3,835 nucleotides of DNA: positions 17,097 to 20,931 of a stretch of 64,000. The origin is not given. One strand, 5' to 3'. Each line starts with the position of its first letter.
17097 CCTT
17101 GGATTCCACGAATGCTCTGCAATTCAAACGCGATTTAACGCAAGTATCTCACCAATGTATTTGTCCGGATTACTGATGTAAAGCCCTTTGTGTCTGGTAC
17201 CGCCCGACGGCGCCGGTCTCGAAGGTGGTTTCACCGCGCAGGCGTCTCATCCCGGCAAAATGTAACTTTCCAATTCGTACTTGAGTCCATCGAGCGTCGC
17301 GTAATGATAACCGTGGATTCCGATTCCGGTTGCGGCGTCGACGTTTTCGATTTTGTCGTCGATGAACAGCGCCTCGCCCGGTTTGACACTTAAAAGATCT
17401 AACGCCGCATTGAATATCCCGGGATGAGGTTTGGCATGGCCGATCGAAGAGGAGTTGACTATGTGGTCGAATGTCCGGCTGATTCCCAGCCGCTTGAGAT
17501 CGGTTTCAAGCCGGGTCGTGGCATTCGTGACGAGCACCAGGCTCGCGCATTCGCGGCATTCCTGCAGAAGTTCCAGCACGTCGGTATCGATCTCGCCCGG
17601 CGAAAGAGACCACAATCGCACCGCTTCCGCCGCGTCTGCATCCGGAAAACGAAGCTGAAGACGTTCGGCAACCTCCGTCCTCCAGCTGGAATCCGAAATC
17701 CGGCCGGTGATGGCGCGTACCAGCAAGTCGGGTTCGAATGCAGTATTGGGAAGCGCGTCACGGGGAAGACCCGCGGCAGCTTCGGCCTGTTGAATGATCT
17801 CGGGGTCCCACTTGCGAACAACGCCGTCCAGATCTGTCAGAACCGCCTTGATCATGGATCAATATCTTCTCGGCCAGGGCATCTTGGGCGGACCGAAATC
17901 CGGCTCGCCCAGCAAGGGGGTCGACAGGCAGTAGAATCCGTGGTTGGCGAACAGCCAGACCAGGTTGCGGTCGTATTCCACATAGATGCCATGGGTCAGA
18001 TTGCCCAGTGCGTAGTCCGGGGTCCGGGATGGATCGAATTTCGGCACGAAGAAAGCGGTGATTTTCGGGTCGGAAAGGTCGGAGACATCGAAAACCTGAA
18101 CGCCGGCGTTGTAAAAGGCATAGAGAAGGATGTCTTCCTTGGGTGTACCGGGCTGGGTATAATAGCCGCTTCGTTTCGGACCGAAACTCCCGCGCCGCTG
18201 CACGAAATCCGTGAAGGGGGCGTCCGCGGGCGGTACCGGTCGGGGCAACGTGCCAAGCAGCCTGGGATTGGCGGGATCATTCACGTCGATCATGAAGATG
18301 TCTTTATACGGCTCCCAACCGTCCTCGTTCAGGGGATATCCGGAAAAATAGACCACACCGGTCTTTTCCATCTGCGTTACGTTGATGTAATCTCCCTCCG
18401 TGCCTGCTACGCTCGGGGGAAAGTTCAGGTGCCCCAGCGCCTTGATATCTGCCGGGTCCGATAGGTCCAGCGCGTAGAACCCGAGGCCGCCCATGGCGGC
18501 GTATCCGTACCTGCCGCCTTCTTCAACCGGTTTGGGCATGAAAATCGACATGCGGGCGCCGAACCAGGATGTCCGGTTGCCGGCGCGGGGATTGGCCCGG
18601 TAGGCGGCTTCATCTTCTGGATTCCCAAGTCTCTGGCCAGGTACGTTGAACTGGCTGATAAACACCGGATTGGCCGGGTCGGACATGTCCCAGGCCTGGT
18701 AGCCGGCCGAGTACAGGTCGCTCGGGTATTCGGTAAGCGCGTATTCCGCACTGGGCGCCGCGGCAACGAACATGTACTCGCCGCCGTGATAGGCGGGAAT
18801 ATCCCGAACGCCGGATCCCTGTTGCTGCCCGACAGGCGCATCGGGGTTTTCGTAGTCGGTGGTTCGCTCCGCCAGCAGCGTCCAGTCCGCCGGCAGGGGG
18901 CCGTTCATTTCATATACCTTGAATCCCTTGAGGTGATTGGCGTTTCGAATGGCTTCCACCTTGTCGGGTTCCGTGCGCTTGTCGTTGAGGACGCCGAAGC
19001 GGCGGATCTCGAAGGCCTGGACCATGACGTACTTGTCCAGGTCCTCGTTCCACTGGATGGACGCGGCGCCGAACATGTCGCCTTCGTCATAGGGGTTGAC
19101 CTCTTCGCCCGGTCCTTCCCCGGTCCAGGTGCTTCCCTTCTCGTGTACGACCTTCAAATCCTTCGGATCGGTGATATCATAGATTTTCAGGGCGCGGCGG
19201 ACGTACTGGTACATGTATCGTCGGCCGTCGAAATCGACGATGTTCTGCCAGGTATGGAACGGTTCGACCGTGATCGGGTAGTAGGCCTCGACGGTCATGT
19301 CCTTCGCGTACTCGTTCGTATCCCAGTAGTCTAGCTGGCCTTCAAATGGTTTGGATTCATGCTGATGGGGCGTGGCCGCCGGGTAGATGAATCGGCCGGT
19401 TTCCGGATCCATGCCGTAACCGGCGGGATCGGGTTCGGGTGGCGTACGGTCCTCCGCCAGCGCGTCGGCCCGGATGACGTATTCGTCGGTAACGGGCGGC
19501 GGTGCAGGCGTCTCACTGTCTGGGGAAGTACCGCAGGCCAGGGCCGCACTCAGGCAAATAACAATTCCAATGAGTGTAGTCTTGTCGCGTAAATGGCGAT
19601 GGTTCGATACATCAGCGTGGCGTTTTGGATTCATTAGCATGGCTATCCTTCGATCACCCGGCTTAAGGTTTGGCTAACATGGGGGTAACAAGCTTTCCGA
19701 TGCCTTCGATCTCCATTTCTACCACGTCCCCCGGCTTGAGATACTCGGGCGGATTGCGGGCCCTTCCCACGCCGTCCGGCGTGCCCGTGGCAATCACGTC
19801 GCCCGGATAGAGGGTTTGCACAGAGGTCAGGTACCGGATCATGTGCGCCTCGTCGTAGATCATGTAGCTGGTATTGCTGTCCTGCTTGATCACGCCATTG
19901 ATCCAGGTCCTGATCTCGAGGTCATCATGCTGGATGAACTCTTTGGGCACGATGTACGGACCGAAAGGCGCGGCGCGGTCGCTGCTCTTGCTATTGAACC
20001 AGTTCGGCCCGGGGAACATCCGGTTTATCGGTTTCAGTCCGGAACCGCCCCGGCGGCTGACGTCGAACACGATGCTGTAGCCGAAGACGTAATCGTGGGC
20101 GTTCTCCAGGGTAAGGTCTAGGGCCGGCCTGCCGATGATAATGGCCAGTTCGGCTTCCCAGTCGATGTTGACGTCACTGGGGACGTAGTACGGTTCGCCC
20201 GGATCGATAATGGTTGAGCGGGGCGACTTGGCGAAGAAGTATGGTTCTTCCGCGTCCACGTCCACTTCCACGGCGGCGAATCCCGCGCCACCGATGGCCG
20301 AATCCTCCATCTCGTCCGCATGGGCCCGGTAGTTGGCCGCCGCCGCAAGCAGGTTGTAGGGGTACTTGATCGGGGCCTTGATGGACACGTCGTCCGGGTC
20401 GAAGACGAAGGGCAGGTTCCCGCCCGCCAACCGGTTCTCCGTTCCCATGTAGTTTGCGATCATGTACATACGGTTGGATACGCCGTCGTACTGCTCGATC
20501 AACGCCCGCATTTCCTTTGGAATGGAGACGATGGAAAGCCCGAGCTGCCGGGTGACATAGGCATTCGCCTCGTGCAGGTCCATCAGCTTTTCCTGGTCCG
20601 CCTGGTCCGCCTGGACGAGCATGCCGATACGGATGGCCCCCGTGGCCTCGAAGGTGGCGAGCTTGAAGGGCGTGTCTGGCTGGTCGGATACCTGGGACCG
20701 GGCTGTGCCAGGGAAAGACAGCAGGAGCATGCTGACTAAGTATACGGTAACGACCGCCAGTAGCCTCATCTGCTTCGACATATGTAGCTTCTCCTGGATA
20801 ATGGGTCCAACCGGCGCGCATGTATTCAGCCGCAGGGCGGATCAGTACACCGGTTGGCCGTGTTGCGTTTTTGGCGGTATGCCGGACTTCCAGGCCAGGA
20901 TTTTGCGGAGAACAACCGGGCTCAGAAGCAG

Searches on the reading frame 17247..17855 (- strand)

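Call 42: search_protein_families(library=pfam, proteins=[window:17247-17855:-], max_evalue=0.00001)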
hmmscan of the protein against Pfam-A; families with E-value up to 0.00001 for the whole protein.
window:17247-17855:- (202 aa): 2 families
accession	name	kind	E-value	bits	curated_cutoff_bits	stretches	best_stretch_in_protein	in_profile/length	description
PF00702.32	Hydrolase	-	8.4e-17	62.6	26.4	1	2-178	1-190/191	haloacid dehalogenase-like hydrolase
PF13419.12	HAD_2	-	6.6e-13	49.6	23.8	1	92-181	83-174/178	Haloacid dehalogenase-like hydrolase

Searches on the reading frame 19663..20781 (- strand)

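Call 43: search_protein_families(library=pfam, proteins=[window:19663-20781:-], max_evalue=0.00001)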
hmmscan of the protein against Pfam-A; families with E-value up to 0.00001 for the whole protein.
window:19663-20781:- (372 aa): 1 family
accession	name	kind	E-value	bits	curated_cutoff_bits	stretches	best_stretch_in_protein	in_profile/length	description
PF01557.24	FAA_hydrolase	-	9.6e-56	189.2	23.9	1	146-366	4-211/214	Fumarylacetoacetate (FAA) hydrolase C-terminal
